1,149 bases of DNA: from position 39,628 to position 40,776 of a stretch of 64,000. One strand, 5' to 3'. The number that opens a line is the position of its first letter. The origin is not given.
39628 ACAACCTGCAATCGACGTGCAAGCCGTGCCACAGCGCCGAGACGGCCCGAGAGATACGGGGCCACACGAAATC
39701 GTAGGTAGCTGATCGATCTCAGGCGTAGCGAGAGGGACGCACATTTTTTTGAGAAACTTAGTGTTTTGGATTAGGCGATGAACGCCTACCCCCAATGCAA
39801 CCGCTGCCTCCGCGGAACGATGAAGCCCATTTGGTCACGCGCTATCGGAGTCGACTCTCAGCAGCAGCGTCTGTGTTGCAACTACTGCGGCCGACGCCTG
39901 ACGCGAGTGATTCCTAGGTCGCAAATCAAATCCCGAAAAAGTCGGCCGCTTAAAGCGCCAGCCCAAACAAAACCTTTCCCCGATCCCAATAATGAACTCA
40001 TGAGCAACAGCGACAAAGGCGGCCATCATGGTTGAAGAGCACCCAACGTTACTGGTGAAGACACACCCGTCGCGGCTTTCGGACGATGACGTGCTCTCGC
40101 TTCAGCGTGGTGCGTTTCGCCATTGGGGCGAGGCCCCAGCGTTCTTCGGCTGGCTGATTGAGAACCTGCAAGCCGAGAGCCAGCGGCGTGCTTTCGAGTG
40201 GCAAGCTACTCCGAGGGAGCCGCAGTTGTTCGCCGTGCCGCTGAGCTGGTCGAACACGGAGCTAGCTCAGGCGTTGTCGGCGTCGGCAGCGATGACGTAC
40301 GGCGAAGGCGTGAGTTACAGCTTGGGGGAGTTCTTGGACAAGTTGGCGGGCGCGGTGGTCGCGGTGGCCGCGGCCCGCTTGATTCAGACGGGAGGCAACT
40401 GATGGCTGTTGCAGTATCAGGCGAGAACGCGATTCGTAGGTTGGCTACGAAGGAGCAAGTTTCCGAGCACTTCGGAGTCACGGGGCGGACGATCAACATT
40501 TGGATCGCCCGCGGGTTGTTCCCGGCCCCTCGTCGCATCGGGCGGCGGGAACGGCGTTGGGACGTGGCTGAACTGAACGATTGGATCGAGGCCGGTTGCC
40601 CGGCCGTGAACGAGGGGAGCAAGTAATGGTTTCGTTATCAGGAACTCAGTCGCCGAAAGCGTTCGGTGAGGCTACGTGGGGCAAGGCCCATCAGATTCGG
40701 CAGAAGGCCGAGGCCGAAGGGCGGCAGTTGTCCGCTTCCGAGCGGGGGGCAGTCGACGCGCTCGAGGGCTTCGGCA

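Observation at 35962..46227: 10.3-kb tRNA-Val-integrated element with a phage-satellite-like gene set, possibly an undescribed satellite type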

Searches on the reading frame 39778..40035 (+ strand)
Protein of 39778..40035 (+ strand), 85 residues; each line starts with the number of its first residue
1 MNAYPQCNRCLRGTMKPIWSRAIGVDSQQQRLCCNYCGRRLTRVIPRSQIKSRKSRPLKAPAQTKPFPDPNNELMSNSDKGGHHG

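Call 6: search_protein_families(library=pfam, max_evalue=0.01, proteins=[window:39778-40035:+])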
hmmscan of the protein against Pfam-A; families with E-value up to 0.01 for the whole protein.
window:39778-40035:+ (85 aa): 0 families

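Call 7: search_protein_families(library=phrogs, max_evalue=0.01, proteins=[window:39778-40035:+])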
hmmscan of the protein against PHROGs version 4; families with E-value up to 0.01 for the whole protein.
window:39778-40035:+ (85 aa): 1 family
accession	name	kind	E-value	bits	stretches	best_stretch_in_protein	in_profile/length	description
phrog_5516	-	unknown function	0.0093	17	1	6-44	6-43/90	-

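Call 86: search_protein_families(library=pfam, max_evalue=10, proteins=[window:39778-40035:+])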
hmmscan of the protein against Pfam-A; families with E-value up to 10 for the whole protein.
window:39778-40035:+ (85 aa): 1 family
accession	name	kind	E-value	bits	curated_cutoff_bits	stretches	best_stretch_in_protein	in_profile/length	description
PF02748.20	PyrI_C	-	0.017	15.4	23.4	1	17-43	19-45/48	Aspartate carbamoyltransferase regulatory chain, metal binding domain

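Call 94: search_protein_families(library=padloc, max_evalue=0.01, proteins=[window:39778-40035:+])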
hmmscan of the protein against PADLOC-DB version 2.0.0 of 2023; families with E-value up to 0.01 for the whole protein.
window:39778-40035:+ (85 aa): 0 families

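Call 95: search_protein_families(library=ncbifam, max_evalue=0.001, proteins=[window:39778-40035:+])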
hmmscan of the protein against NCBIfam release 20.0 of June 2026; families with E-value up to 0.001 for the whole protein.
window:39778-40035:+ (85 aa): 0 families

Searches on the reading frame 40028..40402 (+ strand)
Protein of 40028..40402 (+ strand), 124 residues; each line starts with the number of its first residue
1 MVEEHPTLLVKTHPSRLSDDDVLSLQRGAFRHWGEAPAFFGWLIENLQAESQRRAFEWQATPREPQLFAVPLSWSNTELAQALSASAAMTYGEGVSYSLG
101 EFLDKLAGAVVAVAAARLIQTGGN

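Call 6: search_protein_families(library=pfam, max_evalue=0.01, proteins=[window:40028-40402:+])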
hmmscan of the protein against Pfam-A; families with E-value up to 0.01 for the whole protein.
window:40028-40402:+ (124 aa): 0 families

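Call 7: search_protein_families(library=phrogs, max_evalue=0.01, proteins=[window:40028-40402:+])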
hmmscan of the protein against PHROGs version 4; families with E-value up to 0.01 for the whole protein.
window:40028-40402:+ (124 aa): 0 families

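Call 86: search_protein_families(library=pfam, max_evalue=10, proteins=[window:40028-40402:+])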
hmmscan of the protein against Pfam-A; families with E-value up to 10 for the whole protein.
window:40028-40402:+ (124 aa): 1 family
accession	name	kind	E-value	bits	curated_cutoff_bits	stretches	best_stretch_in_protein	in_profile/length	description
PF16614.10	RhoGEF67_u2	-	0.25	12.1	26.8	1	61-101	3-43/99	Unstructured region two on RhoGEF 6 and 7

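Call 94: search_protein_families(library=padloc, max_evalue=0.01, proteins=[window:40028-40402:+])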
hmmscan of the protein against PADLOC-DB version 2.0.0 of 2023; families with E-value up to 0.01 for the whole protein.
window:40028-40402:+ (124 aa): 0 families

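Call 95: search_protein_families(library=ncbifam, max_evalue=0.001, proteins=[window:40028-40402:+])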
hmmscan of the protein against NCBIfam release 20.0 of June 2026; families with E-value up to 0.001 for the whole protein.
window:40028-40402:+ (124 aa): 0 families

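Call 96: find_homologous_proteins(query=window:40028-40399:+, max_evalue=0.001)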
Query window:40028-40399:+ (124 aa): 1 proteins with E <= 0.001 among 72 candidates.
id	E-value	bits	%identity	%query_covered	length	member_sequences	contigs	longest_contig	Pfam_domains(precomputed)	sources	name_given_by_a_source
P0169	1.1e-75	269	100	100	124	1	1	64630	-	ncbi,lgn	ncbi:MAG: hypothetical protein AAGA92_05445 [Planctomycetota bacterium]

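Call 101: search_protein_representatives(protein=window:40028-40399:+)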
Query: 124 residues. Proteins with E-value up to 0.001 (for the whole library): 58; up to 1e-10: 9; up to 1e-30: 1. The best 58 are listed.
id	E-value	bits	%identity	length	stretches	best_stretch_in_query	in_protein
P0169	3.7e-76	269.0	100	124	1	1-124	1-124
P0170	2.2e-17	79.3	41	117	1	7-119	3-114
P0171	1.7e-16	76.4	28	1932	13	52-102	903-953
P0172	3.1e-15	72.4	39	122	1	6-120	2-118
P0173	6.0e-15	71.5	28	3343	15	52-102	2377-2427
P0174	3.7e-14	68.9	39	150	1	11-119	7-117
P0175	1.4e-12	63.9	46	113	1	8-121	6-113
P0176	5.2e-12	62.0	35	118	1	8-122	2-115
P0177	1.0e-11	61.0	40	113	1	9-118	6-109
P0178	1.5e-09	54.0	38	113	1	10-120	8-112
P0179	2.4e-09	53.4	35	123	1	7-118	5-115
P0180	3.9e-09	52.7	38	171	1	16-122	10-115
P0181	9.7e-09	51.4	34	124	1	15-120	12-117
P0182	1.5e-08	50.8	34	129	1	8-122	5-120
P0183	3.2e-08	49.7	33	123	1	15-118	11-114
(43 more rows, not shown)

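Call 104: search_protein_families(library=pfam, alignment_id=A4, max_evalue=0.01)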
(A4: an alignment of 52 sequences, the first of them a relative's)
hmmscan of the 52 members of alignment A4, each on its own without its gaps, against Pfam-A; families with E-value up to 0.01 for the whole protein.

A. member 1, P0169 (124 aa): 0 families

B. families by the number of members that match (of 52 scanned): 2 families
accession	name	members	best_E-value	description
PF20352.3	DUF6647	1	0.0053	Domain of unknown function (DUF6647)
PF13490.11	zf-HC2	1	0.0062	Putative zinc-finger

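Call 105: search_solved_structures(query=A4, max_evalue=1)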
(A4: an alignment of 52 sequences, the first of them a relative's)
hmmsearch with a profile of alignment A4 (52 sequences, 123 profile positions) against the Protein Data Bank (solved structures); distinct sequences matched with E-value up to 1: 3.
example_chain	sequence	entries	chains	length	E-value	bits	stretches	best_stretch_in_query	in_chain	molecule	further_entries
1rfz_A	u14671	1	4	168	0.18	15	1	95-121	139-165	Hypothetical protein APC35681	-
1y9i_A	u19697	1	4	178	0.23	14.6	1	95-118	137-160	low temperature requirement C protein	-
5gvi_A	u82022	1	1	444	0.89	12.7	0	26-65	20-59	Ubiquitin carboxyl-terminal hydrolase 30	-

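Call 107: predict_structure(alignment_id=A4)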
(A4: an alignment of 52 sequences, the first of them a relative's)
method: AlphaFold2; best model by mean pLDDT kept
length: 124 residues; sequences in the alignment: 52
mean_pLDDT: 94.4   pTM: 0.86
mean pLDDT of the five models: 94.4, 94.2, 93.6, 93.3, 93.0
residues with pLDDT >= 90: 115; 70-90: 5; 50-70: 3; < 50: 1
segments of 3 or more residues with pLDDT < 50: none
pLDDT, mean of each block of 10 residues (from residue 1): 81 95 97 98 97 94 94 98 98 94 97 97 79
secondary structure, 60 per line:
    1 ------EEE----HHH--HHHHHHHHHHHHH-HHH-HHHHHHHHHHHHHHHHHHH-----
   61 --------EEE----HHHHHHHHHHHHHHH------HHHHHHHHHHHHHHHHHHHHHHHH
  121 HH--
elements in order: E7-9 H19-31 H37-55 E69-71 H76-90 H97-122

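Call 109: fold_search(model_id=the predicted structure, library=pdb)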
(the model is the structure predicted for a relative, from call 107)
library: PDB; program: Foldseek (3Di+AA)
matches with E <= 10: 197; with E <= 0.001: 0
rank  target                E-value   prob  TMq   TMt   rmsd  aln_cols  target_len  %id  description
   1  2qsb                  1.1e+00  0.25  0.30  0.43  13.1        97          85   11  Crystal structure of a protein from uncharacterized family UPF0147 from Thermoplasma acidophilum (released 2007-09-11)
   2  1x8z_A                1.3e+00  0.20  0.33  0.28   9.1       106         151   10  Crystal structure of a pectin methylesterase inhibitor from Arabidopsis thaliana (released 2004-12-28)
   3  7c79_L                1.4e+00  0.08  0.25  0.24  12.0       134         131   15  Cryo-EM structure of yeast Ribonuclease MRP (released 2020-07-08)
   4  8r4l_A                1.4e+00  0.16  0.31  0.34   8.4       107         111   11  CSP1 M48L mutant without Iodide (released 2024-11-20)
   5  1x91                  1.6e+00  0.11  0.27  0.23  11.9       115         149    8  Crystal structure of mutant form A of a pectin methylesterase inhibitor from Arabidopsis (released 2004-12-28)
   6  7yse_D                1.6e+00  0.06  0.20  0.06  14.6       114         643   15  Crystal structure of E. coli heterotetrameric GlyRS in complex with tRNA (released 2023-02-01)
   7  8v2b_A                1.7e+00  0.04  0.20  0.16  16.4       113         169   12  Cryo-EM structure of mouse type II OSM receptor complex: model for full extracellular assembly (released 2024-11-20)
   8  8e9h_F                1.8e+00  0.08  0.24  0.09  11.3       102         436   12  Mycobacterial respiratory complex I, fully-inserted quinone (released 2022-10-12)
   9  4etr_B                1.9e+00  0.08  0.28  0.28  10.2       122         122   12  X-ray structure of PA2169 from Pseudomonas aeruginosa (released 2013-01-09)
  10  5oqq_B                2.0e+00  0.21  0.34  0.06   8.5        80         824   12  Crystal structure of the S. cerevisiae condensin Ycg1-Brn1 subcomplex (released 2017-10-18)
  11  5fje_A                2.0e+00  0.11  0.28  0.29   8.5       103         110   12  CU(I)-CSP1 (COPPER STORAGE PROTEIN 1) FROM METHYLOSINUS TRICHOSPORIUM OB3B (released 2015-11-18)
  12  1wvt_A                2.3e+00  0.08  0.24  0.21  12.6       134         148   10  Crystal structure of uncharacterized protein ST2180 from Sulfolobus tokodaii (released 2006-01-03)
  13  5vtl                  2.3e+00  0.06  0.19  0.12  26.8        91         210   11  Structure of metacyclic invariant surface protein , Tb427.07.360, from Trypanosoma brucei. (released 2018-08-08)
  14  1x90_A                2.4e+00  0.14  0.33  0.29   9.1       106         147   10  Crystal structure of mutant form B of a pectin methylesterase inhibitor from Arabidopsis (released 2004-12-28)
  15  6zif_A                2.6e+00  0.11  0.28  0.31  10.7       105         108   10  The structure of a cytosolic copper storage protein from Methylocystis sp. Strain Rockwell (ATCC 49242) (released 2022-01-12)
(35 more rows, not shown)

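Call 111: fold_search(model_id=the predicted structure, library=viral)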
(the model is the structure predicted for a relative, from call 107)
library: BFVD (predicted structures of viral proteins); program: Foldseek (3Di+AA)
matches with E <= 10: 332; with E <= 0.001: 0
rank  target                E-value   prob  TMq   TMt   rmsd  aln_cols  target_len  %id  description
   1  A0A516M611            1.4e-01  0.41  0.27  0.06  13.8       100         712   17  (no name in the UniProt tables at hand)
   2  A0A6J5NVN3            3.3e-01  0.28  0.29  0.29  12.2       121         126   14  Uncharacterized protein [uncultured Caudovirales phage]
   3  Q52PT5                3.9e-01  0.75  0.49  0.42   4.9       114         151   14  Uncharacterized protein [Xanthomonas phage Xp15]
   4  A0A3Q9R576            3.9e-01  0.75  0.41  0.23   9.7       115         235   13  (no name in the UniProt tables at hand)
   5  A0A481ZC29            3.9e-01  0.23  0.28  0.30  10.8       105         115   14  Uncharacterized protein [Pithovirus LCPAC404]
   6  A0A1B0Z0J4            4.4e-01  0.33  0.31  0.34  11.9       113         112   12  (no name in the UniProt tables at hand)
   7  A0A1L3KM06            4.9e-01  0.44  0.30  0.11  10.9       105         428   12  (no name in the UniProt tables at hand)
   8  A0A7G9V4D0            4.9e-01  0.23  0.32  0.34  13.0       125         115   14  Uncharacterized protein [Mycobacterium phage CELFI]
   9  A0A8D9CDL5            5.9e-01  0.20  0.32  0.21   6.5       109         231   16  Uncharacterized protein [uncultured marine phage]
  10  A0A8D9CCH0            6.2e-01  0.92  0.37  0.46   1.8        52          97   12  Uncharacterized protein [uncultured marine phage]
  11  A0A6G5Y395            7.4e-01  0.16  0.28  0.28  11.3       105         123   10  (no name in the UniProt tables at hand)
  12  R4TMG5                8.4e-01  0.28  0.36  0.26   6.8       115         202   12  RadA [Halogranum tailed virus 1]
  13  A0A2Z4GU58            8.4e-01  0.16  0.28  0.33   9.3       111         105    8  (no name in the UniProt tables at hand)
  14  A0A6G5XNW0            8.9e-01  0.20  0.29  0.36  12.0        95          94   12  (no name in the UniProt tables at hand)
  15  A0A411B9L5            8.9e-01  0.15  0.30  0.23  14.2       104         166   12  (no name in the UniProt tables at hand)
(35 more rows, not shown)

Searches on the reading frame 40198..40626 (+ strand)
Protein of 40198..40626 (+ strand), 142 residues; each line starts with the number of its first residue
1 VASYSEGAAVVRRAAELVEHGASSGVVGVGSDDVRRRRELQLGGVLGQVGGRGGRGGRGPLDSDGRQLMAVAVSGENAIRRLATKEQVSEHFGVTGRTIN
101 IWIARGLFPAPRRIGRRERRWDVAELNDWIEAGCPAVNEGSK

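Call 6: search_protein_families(library=pfam, max_evalue=0.01, proteins=[window:40198-40626:+])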
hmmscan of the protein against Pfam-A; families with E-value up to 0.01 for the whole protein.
window:40198-40626:+ (142 aa): 4 families
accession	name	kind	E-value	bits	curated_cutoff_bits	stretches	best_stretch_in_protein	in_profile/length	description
PF12728.13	HTH_17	-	7.6e-07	29.7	27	1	85-132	4-49/51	Helix-turn-helix domain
PF13411.12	MerR_1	-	0.00017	22.1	21.6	1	86-122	4-39/69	MerR HTH family regulatory protein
PF05930.18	Phage_AlpA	-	0.0016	18.7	21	1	86-130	7-51/51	Prophage CP4-57 regulatory protein (AlpA)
PF00376.29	MerR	-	0.0037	17.5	28.2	1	87-117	4-34/38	MerR family regulatory protein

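Call 7: search_protein_families(library=phrogs, max_evalue=0.01, proteins=[window:40198-40626:+])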
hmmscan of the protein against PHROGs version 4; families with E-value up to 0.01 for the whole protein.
window:40198-40626:+ (142 aa): 9 families
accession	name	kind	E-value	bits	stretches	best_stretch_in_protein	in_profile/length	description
phrog_66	-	integration and excision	4.5e-09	37.5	1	76-132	87-142/412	excisionase and transcriptional regulator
phrog_597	-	DNA, RNA and nucleotide metabolism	3.6e-08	34.6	1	69-133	99-164/200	DNA binding protein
phrog_57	-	head and packaging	1.2e-06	29.5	1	81-131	11-60/199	terminase small subunit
phrog_4745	-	DNA, RNA and nucleotide metabolism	7.5e-05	23.5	1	76-131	25-85/107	DNA binding protein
phrog_2474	-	transcription regulation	0.00012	23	1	63-108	29-74/118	MerR-like transcriptional regulator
phrog_28156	-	unknown function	0.00016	22.8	1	80-129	7-55/156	-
phrog_1763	-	DNA, RNA and nucleotide metabolism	0.0015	19.2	0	81-109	5-33/60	HTH DNA binding protein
phrog_2790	-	integration and excision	0.002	19.1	1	80-134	26-80/100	excisionase and transcriptional regulator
phrog_1864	-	unknown function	0.0036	18.2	1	72-117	10-54/73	-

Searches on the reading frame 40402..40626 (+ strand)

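Call 95: search_protein_families(library=ncbifam, max_evalue=0.001, proteins=[window:40402-40626:+])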
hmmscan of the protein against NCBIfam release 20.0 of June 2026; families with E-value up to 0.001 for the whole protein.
window:40402-40626:+ (74 aa): 1 family
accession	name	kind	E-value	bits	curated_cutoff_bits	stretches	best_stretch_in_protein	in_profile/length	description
NF033787.1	HTH_BldC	subfamily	0.00089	19.1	77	0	14-58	2-45/49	BldC family transcriptional regulator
